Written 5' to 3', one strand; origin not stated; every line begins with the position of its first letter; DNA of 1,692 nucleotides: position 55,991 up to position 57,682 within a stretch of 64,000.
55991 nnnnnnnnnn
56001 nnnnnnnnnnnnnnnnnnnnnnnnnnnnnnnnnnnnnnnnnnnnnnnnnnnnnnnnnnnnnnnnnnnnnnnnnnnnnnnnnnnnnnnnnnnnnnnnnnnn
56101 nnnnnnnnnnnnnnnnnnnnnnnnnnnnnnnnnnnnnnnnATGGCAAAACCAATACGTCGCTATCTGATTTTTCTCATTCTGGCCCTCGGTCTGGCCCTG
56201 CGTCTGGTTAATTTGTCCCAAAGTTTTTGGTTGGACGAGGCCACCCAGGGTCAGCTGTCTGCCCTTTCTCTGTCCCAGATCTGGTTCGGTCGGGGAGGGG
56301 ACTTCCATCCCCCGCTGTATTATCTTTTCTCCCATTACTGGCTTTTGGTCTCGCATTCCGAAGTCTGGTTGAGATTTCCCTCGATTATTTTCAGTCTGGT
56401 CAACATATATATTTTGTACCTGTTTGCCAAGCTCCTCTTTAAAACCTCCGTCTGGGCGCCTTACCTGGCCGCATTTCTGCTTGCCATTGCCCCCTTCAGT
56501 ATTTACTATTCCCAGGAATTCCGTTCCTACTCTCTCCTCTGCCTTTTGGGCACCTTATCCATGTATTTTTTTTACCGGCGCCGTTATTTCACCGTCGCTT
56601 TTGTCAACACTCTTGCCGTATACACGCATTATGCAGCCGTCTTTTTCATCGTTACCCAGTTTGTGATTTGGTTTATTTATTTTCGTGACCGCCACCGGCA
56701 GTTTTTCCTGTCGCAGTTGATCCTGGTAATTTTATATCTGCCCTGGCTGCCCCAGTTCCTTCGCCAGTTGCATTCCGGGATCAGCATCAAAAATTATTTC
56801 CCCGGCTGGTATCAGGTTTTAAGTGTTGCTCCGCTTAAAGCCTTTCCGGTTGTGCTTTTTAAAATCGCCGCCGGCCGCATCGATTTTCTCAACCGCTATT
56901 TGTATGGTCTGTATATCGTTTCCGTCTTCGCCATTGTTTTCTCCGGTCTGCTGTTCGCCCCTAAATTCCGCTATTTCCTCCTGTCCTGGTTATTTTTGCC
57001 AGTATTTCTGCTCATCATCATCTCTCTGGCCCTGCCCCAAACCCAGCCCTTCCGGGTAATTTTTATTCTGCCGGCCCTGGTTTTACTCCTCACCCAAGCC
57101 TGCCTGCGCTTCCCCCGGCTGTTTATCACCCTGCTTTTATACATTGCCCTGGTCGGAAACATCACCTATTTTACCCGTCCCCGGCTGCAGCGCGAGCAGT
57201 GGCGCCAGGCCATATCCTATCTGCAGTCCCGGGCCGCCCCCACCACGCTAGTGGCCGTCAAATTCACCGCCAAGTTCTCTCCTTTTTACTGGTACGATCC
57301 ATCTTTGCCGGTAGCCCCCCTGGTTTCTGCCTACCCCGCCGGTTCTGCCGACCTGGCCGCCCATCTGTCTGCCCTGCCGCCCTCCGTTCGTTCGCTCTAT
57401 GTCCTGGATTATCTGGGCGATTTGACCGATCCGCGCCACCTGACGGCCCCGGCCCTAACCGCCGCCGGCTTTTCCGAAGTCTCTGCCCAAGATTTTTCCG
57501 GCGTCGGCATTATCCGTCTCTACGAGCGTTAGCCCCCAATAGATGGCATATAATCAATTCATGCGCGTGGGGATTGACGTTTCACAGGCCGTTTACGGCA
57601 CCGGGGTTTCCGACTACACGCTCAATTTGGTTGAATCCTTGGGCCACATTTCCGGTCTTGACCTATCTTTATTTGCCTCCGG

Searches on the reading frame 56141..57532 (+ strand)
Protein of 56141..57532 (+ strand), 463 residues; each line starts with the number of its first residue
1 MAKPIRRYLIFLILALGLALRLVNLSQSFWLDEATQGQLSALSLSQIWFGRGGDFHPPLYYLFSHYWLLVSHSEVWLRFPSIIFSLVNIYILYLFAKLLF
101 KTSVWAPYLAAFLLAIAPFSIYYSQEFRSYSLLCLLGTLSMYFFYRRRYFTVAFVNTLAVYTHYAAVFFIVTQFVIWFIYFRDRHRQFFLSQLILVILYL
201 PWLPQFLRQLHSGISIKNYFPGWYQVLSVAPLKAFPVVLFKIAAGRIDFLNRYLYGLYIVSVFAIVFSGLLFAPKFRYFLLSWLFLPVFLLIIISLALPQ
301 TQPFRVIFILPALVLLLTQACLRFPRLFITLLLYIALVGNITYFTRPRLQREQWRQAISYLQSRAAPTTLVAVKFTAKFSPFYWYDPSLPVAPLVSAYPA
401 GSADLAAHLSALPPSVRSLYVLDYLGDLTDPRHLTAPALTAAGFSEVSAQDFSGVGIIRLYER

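Call 81: search_protein_families(library=pfam, proteins=[window:56141-57532:+], max_evalue=0.0001)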
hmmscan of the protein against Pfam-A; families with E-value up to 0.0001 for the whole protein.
window:56141-57532:+ (463 aa): 1 family
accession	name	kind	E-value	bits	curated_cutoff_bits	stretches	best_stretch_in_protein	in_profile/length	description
PF13231.12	PMT_2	-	9.1e-07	29.7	26.1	1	56-198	2-153/160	Dolichyl-phosphate-mannose-protein mannosyltransferase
